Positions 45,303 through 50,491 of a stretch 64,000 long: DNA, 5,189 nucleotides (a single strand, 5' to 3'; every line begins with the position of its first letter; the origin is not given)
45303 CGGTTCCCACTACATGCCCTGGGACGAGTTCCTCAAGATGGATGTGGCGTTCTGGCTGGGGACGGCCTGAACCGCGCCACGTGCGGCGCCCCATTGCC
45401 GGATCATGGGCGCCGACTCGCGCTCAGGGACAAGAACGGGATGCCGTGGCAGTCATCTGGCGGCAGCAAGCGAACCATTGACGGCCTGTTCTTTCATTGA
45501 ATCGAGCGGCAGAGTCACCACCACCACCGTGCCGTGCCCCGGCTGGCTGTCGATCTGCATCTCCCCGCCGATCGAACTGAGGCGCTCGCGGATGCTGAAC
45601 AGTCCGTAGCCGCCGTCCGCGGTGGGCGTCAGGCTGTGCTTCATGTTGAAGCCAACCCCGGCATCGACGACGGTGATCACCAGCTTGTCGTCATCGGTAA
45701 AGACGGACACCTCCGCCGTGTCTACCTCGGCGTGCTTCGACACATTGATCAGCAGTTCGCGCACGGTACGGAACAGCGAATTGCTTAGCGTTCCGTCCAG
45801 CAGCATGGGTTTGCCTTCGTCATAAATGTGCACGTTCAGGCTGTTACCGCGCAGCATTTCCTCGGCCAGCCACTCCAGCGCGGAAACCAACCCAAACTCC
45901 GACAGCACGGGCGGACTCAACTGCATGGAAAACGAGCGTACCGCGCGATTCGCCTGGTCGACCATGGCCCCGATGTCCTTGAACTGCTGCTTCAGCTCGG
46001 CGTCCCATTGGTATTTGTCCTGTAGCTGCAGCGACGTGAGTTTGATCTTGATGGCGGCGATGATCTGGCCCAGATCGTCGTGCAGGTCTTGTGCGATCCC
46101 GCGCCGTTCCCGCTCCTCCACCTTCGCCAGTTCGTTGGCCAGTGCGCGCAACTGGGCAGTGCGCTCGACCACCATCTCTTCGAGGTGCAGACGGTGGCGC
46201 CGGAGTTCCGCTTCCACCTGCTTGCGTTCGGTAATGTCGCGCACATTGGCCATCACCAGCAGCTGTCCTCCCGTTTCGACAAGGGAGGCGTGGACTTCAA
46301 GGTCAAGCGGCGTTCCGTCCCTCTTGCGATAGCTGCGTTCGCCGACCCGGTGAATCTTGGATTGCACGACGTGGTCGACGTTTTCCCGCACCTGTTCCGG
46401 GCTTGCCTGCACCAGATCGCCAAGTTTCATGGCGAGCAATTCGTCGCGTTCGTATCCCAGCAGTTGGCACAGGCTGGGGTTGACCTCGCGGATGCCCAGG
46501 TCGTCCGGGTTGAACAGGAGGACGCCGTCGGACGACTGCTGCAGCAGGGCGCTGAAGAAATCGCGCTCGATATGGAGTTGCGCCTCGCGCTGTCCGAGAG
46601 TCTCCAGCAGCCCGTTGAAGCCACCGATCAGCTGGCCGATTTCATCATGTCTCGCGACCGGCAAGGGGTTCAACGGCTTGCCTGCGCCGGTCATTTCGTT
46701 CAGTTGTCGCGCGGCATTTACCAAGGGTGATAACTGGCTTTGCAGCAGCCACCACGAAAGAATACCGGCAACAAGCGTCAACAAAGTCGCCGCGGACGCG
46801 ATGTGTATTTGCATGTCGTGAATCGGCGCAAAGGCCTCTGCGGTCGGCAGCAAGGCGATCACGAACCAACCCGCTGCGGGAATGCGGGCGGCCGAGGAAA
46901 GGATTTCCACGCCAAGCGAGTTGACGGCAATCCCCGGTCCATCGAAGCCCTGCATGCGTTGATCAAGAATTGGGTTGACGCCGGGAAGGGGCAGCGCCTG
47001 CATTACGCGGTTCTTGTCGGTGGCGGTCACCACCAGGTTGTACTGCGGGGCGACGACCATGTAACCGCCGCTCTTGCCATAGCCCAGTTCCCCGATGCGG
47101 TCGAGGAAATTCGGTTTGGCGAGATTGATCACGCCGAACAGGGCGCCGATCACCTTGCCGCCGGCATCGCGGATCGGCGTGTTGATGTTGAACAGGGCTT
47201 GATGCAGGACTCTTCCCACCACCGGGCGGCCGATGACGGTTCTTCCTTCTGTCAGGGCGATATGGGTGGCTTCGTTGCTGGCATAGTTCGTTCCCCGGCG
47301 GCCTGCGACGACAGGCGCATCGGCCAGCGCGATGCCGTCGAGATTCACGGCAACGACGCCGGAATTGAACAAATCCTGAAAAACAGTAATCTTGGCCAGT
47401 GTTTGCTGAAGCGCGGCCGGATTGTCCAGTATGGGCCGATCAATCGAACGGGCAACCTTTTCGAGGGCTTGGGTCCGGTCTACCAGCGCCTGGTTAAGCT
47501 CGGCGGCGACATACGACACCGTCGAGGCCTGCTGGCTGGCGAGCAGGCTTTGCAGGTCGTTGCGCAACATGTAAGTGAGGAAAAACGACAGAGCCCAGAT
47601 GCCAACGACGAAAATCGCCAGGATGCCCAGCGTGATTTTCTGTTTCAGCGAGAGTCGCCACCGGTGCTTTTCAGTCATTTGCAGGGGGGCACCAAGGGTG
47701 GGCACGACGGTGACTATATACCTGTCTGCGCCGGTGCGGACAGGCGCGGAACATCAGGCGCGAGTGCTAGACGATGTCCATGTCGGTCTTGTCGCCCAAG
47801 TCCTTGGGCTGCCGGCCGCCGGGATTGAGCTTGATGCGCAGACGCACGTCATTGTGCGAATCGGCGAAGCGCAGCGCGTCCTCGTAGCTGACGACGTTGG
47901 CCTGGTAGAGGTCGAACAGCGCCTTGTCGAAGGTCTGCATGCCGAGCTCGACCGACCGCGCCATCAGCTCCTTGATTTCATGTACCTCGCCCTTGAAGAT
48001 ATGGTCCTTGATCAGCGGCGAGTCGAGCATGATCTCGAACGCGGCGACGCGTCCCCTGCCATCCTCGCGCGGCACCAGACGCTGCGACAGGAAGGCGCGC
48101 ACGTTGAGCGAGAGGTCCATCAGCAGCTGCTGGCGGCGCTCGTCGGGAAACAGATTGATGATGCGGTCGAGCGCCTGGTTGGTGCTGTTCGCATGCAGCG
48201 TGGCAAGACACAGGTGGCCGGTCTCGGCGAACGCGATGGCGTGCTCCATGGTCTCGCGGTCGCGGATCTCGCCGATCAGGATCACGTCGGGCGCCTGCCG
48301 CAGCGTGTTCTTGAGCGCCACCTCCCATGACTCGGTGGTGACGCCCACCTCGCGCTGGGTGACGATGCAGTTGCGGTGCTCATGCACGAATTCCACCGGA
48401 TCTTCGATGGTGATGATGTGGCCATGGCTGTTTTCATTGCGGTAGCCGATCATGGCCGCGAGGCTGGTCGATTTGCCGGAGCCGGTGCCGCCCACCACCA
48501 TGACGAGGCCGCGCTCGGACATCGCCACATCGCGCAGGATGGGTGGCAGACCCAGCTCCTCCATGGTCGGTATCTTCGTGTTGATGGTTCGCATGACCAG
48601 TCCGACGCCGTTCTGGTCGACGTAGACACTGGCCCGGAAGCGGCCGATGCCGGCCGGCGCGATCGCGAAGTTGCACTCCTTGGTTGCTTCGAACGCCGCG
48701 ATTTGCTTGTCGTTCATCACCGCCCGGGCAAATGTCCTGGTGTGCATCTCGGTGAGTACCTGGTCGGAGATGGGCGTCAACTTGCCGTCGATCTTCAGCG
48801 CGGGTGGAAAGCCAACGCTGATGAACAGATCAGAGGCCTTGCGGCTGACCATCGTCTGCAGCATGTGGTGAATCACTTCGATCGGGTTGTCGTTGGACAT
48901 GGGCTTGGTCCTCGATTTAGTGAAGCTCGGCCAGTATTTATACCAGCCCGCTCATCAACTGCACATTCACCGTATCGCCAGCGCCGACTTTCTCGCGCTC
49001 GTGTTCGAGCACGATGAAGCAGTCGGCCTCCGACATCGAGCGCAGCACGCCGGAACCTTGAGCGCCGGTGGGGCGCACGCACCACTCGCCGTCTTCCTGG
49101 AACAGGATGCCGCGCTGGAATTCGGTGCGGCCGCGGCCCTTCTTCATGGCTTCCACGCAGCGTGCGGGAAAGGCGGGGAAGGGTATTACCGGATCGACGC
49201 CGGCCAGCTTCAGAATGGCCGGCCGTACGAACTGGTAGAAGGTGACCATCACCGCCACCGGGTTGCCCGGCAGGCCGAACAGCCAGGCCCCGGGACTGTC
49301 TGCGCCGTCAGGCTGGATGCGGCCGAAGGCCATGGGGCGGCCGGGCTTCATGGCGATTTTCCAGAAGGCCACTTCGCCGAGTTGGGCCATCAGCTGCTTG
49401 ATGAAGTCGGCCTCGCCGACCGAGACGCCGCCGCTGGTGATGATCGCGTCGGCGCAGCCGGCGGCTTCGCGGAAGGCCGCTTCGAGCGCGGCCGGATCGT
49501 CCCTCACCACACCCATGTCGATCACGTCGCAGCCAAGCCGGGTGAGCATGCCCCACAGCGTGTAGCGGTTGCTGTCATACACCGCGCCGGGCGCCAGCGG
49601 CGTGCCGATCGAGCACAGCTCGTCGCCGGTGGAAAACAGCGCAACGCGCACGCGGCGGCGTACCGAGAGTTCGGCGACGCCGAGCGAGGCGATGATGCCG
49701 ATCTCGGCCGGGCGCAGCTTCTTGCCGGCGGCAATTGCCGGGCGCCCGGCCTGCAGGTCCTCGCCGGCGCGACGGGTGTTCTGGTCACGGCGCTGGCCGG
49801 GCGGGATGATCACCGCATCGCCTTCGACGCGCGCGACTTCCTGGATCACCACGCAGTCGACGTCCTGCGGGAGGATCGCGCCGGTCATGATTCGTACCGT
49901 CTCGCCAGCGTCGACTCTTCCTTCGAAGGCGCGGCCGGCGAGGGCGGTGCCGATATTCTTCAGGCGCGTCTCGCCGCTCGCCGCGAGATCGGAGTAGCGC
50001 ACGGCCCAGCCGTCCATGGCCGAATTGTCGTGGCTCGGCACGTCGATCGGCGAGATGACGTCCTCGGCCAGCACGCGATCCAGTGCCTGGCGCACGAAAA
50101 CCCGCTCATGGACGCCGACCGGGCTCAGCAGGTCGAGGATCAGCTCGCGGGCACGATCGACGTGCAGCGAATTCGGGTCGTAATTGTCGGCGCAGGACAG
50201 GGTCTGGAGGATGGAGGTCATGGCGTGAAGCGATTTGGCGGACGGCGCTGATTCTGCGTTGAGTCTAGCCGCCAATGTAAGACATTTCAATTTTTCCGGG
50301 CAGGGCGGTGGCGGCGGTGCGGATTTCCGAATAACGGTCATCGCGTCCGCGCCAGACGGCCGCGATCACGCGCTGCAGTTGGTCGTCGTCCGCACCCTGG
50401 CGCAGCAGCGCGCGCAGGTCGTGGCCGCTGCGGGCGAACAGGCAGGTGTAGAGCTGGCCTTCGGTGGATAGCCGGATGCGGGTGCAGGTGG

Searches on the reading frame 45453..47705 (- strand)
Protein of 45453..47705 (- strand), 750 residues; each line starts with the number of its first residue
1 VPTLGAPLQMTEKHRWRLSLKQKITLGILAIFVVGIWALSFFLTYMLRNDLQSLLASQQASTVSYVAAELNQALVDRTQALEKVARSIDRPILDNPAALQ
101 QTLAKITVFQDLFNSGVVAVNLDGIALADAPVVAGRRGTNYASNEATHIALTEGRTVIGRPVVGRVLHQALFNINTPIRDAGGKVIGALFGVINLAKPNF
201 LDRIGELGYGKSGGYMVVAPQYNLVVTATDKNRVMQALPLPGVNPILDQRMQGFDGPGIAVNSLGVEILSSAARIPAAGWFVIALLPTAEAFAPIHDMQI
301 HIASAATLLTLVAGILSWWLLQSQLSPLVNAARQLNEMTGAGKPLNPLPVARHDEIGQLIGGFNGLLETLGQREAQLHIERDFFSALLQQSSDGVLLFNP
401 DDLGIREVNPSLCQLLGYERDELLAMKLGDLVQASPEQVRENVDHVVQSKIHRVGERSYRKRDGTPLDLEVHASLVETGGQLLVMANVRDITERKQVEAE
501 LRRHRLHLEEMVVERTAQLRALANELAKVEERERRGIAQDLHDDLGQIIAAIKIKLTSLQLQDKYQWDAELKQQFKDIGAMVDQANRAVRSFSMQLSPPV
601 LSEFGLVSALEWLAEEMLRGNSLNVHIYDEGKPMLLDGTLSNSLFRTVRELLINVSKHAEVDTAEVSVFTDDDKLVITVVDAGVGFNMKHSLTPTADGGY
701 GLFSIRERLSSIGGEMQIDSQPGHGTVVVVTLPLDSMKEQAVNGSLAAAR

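Call 18: search_protein_families(library=ncbifam, proteins=[window:45453-47705:-], max_evalue=1e-30)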
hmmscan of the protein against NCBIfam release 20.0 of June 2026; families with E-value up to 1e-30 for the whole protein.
window:45453-47705:- (750 aa): 1 family
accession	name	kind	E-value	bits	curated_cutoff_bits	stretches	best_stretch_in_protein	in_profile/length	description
NF008649.0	PRK11644.1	equivalog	7.2e-32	110.8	408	1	507-734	277-496/499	signal transduction histidine-protein kinase/phosphatase UhpB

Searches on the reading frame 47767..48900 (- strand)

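Call 18: search_protein_families(library=ncbifam, proteins=[window:47767-48900:-], max_evalue=1e-30)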
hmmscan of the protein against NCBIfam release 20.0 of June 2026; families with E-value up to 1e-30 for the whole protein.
window:47767-48900:- (377 aa): 7 families
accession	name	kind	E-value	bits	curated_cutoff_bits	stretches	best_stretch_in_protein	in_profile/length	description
TIGR01420.1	pilT_fam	subfamily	1.7e-135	451.7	319.1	1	10-351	2-343/343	PilT/PilU family type 4a pilus ATPase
TIGR02525.1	plasmid_TraJ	equivalog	5.7e-47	160.5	368.3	1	90-296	109-318/372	plasmid transfer ATPase TraJ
TIGR02524.1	dot_icm_DotB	equivalog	1e-37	130.2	463.3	1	10-318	6-326/358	Dot/Icm type IV secretion system ATPase DotB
NF007755.0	PRK10436.1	equivalog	1.2e-37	129.6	617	1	4-250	83-335/465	type II secretion system protein GspE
NF041000.1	ATPase_ComGA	equivalog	4.5e-34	117.7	300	1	101-276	96-265/267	competence type IV pilus ATPase ComGA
TIGR02533.1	type_II_gspE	equivalog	5e-34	117.8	630.25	1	5-277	107-380/486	type II secretion system ATPase GspE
TIGR02538.1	type_IV_pilB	equivalog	5.1e-34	117.8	675.65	1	4-250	178-432/564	type IV-A pilus assembly ATPase PilB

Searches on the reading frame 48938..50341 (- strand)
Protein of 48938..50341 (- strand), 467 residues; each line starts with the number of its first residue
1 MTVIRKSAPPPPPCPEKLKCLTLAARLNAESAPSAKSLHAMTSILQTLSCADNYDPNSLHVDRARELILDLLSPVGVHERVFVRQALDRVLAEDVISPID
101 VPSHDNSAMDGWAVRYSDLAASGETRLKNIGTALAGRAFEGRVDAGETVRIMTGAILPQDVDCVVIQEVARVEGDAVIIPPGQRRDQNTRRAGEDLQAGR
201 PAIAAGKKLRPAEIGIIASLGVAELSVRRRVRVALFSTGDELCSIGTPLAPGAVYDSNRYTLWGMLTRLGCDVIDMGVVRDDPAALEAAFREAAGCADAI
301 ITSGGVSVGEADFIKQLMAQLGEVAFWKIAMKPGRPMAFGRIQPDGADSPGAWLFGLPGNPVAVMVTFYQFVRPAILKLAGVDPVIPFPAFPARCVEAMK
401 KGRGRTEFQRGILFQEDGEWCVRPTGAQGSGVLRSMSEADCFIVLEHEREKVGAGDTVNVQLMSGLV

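Call 18: search_protein_families(library=ncbifam, proteins=[window:48938-50341:-], max_evalue=1e-30)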
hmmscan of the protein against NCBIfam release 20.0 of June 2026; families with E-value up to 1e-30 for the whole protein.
window:48938-50341:- (467 aa): 7 families
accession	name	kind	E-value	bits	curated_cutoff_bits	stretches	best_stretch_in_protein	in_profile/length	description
NF007960.1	PRK10680.1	equivalog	3.6e-169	562.8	440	1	59-462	1-400/401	molybdopterin molybdotransferase MoeA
NF011060.0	PRK14491.1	equivalog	1.8e-144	482.4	532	1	43-466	184-597/598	bifunctional molybdopterin-guanine dinucleotide biosynthesis adaptor protein MobB/molybdopterin molybdotransferase MoeA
NF045515.2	Glp_gephyrin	equivalog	1.2e-96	323.9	475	1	61-462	3-402/403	molybdotransferase-like divisome protein Glp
NF011068.0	PRK14498.1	equivalog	5.2e-96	322.2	534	1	59-464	10-411/647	molybdopterin biosynthesis protein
NF050098.1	MoeA_actino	exception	1.3e-94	317.2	560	1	61-462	3-399/400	molybdopterin molybdotransferase MoeA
NF011067.0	PRK14497.1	equivalog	1.3e-56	192.3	536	1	60-462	12-403/546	putative molybdopterin biosynthesis protein MoeA/unknown domain fusion protein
TIGR00177.1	molyb_syn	domain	9.2e-31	106.8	85.35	0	231-374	2-148/148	molybdenum cofactor synthesis domain-containing protein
